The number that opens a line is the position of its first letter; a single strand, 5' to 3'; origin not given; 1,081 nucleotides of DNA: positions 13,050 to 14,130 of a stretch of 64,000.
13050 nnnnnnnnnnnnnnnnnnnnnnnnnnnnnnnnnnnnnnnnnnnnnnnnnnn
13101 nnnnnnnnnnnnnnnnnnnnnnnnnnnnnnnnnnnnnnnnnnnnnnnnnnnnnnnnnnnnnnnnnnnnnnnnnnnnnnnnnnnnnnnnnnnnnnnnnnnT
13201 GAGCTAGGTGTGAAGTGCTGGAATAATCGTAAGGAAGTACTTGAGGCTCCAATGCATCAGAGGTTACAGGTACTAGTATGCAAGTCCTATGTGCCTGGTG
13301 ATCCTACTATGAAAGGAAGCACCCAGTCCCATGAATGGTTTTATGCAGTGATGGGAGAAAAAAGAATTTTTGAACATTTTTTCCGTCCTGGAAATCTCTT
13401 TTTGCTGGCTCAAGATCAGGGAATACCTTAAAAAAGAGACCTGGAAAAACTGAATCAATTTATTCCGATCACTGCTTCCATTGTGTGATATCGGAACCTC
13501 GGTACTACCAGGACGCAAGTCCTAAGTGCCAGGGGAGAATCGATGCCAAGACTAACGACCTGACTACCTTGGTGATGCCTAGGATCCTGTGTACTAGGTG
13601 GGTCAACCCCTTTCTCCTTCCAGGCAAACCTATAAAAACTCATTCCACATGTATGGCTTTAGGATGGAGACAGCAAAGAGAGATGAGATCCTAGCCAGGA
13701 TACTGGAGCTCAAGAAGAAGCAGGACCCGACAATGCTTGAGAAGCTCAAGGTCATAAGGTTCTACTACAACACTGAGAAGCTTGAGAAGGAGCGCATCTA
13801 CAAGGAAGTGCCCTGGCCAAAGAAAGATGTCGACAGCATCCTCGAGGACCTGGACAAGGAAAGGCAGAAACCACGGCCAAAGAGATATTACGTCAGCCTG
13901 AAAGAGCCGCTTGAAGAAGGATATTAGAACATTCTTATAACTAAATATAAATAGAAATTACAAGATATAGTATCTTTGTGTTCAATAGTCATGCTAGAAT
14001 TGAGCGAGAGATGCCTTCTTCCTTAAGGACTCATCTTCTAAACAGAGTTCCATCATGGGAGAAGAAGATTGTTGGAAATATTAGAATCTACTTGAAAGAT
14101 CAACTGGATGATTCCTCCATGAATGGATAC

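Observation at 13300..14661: AT-rich island with an HExxH…E metallopeptidase-like gene flanked by a repeat copy: probable horizontally acquired cassette inserted between the EPS locus and the ATP synthase operon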

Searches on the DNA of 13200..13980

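Call 75: search_rna_families(source=window, start=13200, end=13980, threshold=evalue, max_evalue=1)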
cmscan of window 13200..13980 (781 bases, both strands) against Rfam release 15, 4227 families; matches with E-value up to 1: 0.
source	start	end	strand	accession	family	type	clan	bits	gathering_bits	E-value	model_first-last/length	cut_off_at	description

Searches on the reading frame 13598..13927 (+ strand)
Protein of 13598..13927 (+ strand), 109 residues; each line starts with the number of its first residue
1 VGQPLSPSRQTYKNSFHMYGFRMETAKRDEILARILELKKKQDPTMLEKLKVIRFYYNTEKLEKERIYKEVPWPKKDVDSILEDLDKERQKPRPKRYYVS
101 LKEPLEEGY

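Call 4: search_protein_families(library=pfam, proteins=[window:13598-13927:+], max_evalue=1)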
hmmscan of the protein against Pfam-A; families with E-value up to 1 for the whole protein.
window:13598-13927:+ (109 aa): 2 families
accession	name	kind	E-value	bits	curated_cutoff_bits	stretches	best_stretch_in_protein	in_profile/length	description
PF14919.11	MTBP_mid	-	0.041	13.3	25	1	43-95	228-281/335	MDM2-binding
PF09871.14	DUF2098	-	0.23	12.2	25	1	33-91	17-75/94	Uncharacterized protein conserved in archaea (DUF2098)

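Call 6: search_protein_families(library=ncbifam, proteins=[window:13598-13927:+], max_evalue=1)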
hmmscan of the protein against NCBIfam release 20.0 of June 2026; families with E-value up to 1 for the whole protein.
window:13598-13927:+ (109 aa): 0 families

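Call 7: search_protein_families(library=phrogs, proteins=[window:13598-13927:+], max_evalue=1)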
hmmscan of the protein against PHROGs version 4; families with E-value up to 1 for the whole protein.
window:13598-13927:+ (109 aa): 4 families
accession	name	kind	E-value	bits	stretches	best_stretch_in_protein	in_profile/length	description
phrog_29855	-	unknown function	0.012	16.5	1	5-67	125-185/198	-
phrog_35102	-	unknown function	0.13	13.2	1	32-67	85-120/140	-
phrog_8814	-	unknown function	0.18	12.4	1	25-63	88-125/204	-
phrog_18758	-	unknown function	0.8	11.1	0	30-54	9-33/68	-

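Call 29: search_protein_families(library=padloc, proteins=[window:13598-13927:+], max_evalue=1)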
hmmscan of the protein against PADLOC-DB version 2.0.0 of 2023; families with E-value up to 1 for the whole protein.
window:13598-13927:+ (109 aa): 0 families

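Call 72: search_protein_families(library=pfam, alignment_id=A5, max_evalue=0.1)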
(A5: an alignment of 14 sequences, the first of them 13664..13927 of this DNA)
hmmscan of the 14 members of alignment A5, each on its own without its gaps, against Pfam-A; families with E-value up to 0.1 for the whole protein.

A. member 1, window:13664-13927:+ (87 aa): 2 families
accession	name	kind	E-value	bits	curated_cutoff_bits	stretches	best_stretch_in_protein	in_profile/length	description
PF14919.11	MTBP_mid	-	0.024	14.1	25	1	21-73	228-281/335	MDM2-binding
PF09871.14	DUF2098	-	0.096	13.4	25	0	11-69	17-75/94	Uncharacterized protein conserved in archaea (DUF2098)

B. families by the number of members that match (of 14 scanned): 19 families
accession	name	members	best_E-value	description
PF22915.1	ARMH5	3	0.011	Armadillo-like helical domain-containing protein 5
PF18689.6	PriX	3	0.017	Primase X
PF04751.20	DarP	2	0.031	Dual-action ribosomal maturation protein DarP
PF07464.16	ApoLp-III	1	0.0042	Apolipophorin-III precursor (apoLp-III)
PF03255.19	ACCA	1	0.0056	Acetyl co-enzyme A carboxylase carboxyltransferase-like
PF14919.11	MTBP_mid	1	0.024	MDM2-binding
PF06367.22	Drf_FH3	1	0.029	Diaphanous FH3 Domain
PF11629.13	Mst1_SARAH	1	0.036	C terminal SARAH domain of Mst1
PF13495.12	Phage_int_SAM_4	1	0.037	Phage integrase, N-terminal SAM-like domain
PF22822.1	MrpR_N_CB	1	0.037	MrpR, N-terminal core-binding domain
PF16992.11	RNA_pol_RpbG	1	0.038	DNA-directed RNA polymerase, subunit G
PF14752.11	RBP_receptor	1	0.04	Retinol binding protein receptor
PF01231.23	IDO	1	0.043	Indoleamine 2,3-dioxygenase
PF00880.23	Nebulin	1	0.052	Nebulin repeat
PF19963.4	VMAP-M1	1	0.057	vWA-MoxR associated protein middle region (VMAP-M) 1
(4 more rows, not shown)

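Call 73: search_solved_structures(query=A5, max_evalue=1)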
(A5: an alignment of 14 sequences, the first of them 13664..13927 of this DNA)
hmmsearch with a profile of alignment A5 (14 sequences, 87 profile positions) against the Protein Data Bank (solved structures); distinct sequences matched with E-value up to 1: 6.
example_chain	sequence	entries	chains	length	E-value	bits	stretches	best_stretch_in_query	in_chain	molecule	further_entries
8ffz_C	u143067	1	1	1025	0.33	14.6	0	3-86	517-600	Transcription factor tau 131 kDa subunit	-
6yj6_A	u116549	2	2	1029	0.33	14.6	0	3-86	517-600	Transcription factor tau 131 kDa subunit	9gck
2l60_A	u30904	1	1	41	0.34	14.6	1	55-81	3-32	Peptide YY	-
2rnz_A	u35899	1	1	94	0.43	14.3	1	37-75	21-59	Histone acetyltransferase ESA1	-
1ygt_A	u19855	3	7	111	0.45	14.2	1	23-75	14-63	Cytoplasmic dynein light chain | Dynein light chain Tctex-type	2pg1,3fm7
2ro0_A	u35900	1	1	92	0.5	14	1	37-75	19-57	Histone acetyltransferase ESA1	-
